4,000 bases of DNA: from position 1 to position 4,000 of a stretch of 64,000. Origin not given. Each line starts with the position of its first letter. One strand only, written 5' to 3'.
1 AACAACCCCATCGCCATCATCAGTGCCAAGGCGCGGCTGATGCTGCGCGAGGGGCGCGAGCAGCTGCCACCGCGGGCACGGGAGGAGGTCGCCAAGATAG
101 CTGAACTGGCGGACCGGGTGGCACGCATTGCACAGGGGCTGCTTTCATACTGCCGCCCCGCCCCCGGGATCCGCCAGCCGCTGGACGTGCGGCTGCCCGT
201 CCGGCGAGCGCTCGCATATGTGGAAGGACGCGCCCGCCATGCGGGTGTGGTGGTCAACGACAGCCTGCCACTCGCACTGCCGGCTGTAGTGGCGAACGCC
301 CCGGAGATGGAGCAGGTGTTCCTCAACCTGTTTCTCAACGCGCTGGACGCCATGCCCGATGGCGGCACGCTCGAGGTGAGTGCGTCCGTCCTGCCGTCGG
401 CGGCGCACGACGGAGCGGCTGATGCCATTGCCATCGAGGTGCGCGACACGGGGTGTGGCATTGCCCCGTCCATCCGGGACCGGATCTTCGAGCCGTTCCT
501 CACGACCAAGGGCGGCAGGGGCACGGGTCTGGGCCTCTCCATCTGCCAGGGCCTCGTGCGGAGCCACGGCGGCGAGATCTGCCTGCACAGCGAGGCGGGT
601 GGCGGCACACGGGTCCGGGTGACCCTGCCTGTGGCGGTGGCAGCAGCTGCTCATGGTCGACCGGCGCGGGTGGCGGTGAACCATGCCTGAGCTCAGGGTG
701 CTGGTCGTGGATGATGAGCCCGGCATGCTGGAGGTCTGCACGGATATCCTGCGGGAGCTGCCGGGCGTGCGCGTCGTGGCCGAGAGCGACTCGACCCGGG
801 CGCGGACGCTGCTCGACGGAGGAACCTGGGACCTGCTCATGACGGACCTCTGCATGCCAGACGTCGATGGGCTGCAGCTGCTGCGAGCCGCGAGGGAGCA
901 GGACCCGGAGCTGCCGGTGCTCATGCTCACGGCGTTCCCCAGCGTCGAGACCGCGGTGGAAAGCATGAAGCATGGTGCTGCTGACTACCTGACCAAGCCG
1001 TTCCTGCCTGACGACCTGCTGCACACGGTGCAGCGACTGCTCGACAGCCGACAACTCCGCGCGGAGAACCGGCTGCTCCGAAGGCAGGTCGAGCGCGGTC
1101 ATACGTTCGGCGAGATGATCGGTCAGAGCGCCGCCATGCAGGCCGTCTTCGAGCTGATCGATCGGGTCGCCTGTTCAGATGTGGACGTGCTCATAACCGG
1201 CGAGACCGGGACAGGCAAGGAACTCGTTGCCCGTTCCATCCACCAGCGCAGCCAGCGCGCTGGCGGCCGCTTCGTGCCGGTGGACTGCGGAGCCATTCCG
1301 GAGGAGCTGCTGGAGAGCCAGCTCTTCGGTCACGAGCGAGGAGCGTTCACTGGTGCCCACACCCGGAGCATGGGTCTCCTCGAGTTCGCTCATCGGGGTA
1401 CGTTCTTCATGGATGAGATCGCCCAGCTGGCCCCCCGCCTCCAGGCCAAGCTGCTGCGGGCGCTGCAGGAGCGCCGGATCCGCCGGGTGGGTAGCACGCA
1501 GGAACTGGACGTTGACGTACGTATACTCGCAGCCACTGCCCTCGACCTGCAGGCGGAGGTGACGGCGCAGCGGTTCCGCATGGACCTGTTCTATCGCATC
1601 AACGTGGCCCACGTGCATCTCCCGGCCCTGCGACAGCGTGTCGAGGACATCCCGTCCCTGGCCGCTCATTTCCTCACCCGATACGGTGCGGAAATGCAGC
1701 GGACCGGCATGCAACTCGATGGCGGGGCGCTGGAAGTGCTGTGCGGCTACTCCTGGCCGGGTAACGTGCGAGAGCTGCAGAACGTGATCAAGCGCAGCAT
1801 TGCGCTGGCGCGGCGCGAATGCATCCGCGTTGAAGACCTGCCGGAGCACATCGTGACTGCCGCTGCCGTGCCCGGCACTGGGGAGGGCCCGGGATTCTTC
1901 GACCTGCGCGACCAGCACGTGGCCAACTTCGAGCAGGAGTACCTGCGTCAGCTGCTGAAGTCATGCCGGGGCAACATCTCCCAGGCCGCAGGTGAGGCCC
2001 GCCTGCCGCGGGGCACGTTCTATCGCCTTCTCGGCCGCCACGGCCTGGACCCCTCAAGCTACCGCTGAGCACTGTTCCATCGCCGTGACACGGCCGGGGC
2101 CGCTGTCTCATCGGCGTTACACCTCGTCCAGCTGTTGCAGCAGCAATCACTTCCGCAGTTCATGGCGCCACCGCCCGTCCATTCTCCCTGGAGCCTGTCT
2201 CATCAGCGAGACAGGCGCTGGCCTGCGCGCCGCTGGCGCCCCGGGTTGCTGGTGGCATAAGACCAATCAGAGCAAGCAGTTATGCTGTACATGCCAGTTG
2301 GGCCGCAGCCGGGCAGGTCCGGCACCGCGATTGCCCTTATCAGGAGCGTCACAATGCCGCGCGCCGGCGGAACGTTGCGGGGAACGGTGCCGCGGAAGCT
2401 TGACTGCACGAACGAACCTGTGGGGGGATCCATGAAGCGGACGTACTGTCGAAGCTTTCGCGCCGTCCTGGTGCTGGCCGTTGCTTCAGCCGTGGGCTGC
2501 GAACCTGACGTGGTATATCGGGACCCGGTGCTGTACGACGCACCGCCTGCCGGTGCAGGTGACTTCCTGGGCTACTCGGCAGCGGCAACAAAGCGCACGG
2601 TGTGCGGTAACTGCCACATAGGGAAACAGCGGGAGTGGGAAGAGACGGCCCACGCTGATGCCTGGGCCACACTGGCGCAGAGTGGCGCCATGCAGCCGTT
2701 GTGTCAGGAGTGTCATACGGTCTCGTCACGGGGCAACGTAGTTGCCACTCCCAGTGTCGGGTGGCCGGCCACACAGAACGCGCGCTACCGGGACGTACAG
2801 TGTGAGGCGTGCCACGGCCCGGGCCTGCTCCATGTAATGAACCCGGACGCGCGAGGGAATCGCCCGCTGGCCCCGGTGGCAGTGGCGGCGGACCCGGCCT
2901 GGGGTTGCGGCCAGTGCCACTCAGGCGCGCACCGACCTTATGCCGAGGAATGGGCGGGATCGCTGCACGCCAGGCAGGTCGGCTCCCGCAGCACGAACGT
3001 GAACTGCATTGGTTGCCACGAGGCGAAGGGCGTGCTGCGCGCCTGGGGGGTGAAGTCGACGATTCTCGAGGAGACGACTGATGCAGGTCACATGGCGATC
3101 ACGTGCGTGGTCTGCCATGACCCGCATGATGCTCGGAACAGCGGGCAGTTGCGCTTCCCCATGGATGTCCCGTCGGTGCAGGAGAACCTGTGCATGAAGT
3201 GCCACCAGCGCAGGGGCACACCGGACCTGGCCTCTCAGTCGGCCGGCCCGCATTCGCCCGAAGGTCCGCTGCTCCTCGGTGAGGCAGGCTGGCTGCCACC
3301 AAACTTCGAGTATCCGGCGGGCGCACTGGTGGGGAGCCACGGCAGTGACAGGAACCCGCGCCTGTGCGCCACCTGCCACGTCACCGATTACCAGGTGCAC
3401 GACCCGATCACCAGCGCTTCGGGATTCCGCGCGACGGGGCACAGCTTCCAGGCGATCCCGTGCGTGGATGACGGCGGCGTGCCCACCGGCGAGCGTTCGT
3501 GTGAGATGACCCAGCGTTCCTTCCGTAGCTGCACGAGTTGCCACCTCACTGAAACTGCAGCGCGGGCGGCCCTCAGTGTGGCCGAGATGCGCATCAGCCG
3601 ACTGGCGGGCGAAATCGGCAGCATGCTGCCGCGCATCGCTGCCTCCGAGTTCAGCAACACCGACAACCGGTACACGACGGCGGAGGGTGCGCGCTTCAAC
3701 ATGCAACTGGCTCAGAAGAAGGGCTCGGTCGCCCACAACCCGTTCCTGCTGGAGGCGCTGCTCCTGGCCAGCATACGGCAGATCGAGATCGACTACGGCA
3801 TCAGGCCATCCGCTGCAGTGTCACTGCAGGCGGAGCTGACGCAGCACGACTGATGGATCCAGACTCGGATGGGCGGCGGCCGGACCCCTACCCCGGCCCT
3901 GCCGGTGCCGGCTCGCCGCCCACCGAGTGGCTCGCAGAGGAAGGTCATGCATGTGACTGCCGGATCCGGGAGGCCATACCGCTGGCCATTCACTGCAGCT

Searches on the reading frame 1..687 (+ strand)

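Call 46: search_protein_families(library=pfam, proteins=[window:1-687:+], max_evalue=0.01)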
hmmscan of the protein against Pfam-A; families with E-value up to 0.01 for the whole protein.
window:1-687:+ (229 aa): 2 families
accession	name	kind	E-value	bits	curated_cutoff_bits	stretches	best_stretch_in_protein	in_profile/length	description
PF02518.31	HATPase_c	-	5.8e-28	98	26.4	1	101-212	4-110/111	Histidine kinase-, DNA gyrase B-, and HSP90-like ATPase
PF10090.15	HPTransfase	-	0.0039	17.4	22.9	1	106-138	35-59/123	Histidine phosphotransferase C-terminal domain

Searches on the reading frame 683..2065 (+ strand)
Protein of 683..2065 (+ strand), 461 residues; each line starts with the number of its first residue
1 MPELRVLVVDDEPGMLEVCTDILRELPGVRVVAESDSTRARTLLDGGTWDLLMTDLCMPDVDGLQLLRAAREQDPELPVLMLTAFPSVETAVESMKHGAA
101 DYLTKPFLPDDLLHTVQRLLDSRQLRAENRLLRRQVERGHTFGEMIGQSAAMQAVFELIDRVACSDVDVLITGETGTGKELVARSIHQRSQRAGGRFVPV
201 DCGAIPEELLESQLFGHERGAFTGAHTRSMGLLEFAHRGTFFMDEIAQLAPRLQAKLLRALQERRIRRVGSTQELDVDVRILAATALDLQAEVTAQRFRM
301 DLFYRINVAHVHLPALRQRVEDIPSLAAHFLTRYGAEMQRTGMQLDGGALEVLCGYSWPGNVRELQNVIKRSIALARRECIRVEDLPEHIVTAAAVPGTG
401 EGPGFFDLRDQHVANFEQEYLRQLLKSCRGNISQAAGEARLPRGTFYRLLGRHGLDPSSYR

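Call 46: search_protein_families(library=pfam, proteins=[window:683-2065:+], max_evalue=0.01)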
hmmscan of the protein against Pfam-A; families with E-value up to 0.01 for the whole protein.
window:683-2065:+ (461 aa): 12 families
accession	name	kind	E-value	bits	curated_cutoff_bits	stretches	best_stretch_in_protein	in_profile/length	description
PF00158.32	Sigma54_activat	-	8.7e-68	227.7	20.2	1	145-311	1-167/168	Sigma-54 interaction domain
PF00072.30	Response_reg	-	6.2e-26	91.2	30.2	1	6-116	1-110/111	Response regulator receiver domain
PF25601.1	AAA_lid_14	-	2.3e-24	85.4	27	1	317-394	1-78/87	AAA+ ATPase lid domain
PF14532.12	Sigma54_activ_2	-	4.8e-21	75.9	25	1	146-316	1-138/138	Sigma-54 interaction domain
PF07728.20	AAA_5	-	8.6e-07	29.5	22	1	168-282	1-118/139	AAA domain (dynein-related subfamily)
PF02954.25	HTH_8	-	5.2e-06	26.5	22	1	414-448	3-37/42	Bacterial regulatory protein, Fis family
PF13191.12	AAA_16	-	1.9e-05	25.7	32.6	1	146-262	3-121/167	AAA ATPase domain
PF07726.17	AAA_3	-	6e-05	23.4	27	1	169-284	2-109/131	ATPase family associated with various cellular activities (AAA)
PF01078.27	Mg_chelatase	-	0.00019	21.3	20.3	0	225-284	94-155/207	Magnesium chelatase, subunit ChlI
PF04413.22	Glycos_transf_N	-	0.00074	19.6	23.9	0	153-210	30-86/179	3-Deoxy-D-manno-octulosonic-acid transferase (kdotransferase)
PF00004.35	AAA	-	0.0015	19.4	21.2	1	169-286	1-109/131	ATPase family associated with various cellular activities (AAA)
PF20030.5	bpMoxR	-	0.0027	17.2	27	1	154-296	19-156/205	MoxR domain in the MoxR-vWA-beta-propeller ternary systems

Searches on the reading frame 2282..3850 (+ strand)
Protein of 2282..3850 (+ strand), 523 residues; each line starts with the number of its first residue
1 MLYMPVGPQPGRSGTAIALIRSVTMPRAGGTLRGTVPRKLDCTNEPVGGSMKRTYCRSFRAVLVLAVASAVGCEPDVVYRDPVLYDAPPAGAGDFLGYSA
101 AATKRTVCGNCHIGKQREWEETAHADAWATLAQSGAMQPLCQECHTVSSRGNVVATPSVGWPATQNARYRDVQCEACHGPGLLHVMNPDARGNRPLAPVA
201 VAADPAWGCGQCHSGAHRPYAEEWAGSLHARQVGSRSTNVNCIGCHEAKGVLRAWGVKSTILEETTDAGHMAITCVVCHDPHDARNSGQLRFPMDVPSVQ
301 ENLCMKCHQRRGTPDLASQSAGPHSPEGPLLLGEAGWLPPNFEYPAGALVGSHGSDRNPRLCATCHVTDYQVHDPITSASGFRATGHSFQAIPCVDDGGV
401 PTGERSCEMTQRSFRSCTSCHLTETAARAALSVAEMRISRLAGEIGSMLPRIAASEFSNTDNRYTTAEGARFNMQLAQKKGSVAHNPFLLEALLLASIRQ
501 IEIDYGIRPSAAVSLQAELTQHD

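Call 46: search_protein_families(library=pfam, proteins=[window:2282-3850:+], max_evalue=0.01)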
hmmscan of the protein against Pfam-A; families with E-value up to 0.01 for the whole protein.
window:2282-3850:+ (523 aa): 6 families
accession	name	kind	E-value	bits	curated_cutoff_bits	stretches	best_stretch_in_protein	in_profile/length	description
PF22113.1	Mtrc-MtrF_II-IV_dom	-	6.6e-11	42.5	30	1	103-181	79-166/176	Outer membrane cytochrome MtrC/MtrF-like, domains II/IV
PF09699.15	Paired_CXXCH_1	-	4.2e-10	39.6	20.6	1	275-310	9-38/41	Doubled CXXCH motif (Paired_CXXCH_1)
PF14522.11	Cytochrome_C7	-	5.2e-10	39.4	24.8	1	235-309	11-67/67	Cytochrome c7 and related cytochrome c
PF14537.11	Cytochrom_c3_2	-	1.4e-07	32.3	25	1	208-309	8-79/79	Cytochrome c3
PF13435.11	Cytochrome_C554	-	3.9e-07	31.3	20.8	1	107-179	1-84/84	Cytochrome c554 and c-prime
PF02085.21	Cytochrom_CIII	-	0.0075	17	22.9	0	169-249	28-85/101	Class III cytochrome C family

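Call 47: search_protein_families(library=ncbifam, proteins=[window:2282-3850:+], max_evalue=0.01)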
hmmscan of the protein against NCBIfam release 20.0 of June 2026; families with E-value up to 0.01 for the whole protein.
window:2282-3850:+ (523 aa): 9 families
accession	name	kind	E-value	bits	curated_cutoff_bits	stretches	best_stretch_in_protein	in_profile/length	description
NF041198.1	UshA_like_PCGU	equivalog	9.7e-19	67.3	275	2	106-217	409-512/519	UshA-like (seleno)protein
TIGR03508.1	decahem_SO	subfamily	2.2e-13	50.3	192.2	2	140-248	4-103/258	DmsE family decaheme c-type cytochrome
NF041028.1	decahem_GSU2203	exception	7.4e-11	41.8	325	1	141-249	39-135/317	GSU2203 family decaheme c-type cytochrome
TIGR03507.1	decahem_SO1788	subfamily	8.1e-10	37.8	209.3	0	106-182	244-306/672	OmcA/MtrC family decaheme c-type cytochrome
TIGR01905.1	paired_CXXCH_1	subfamily_domain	2e-05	24.4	25.2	1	274-310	8-38/41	doubled CXXCH domain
NF008659.0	PRK11659.1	equivalog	0.00033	20.4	184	1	199-310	39-144/188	cytochrome c nitrite reductase pentaheme subunit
TIGR03153.1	cytochr_NrfH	equivalog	0.0044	17.1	134.2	0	98-146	21-60/138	cytochrome c nitrite reductase small subunit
NF040886.1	cyt_C_like_Sec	equivalog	0.0047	15.6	250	1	208-282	47-114/423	multiheme c-type cytochrome (seleno)protein ExtKL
TIGR03146.1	cyt_nit_nrfB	equivalog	0.0079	16.5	166.6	1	201-311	6-119/145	cytochrome c nitrite reductase pentaheme subunit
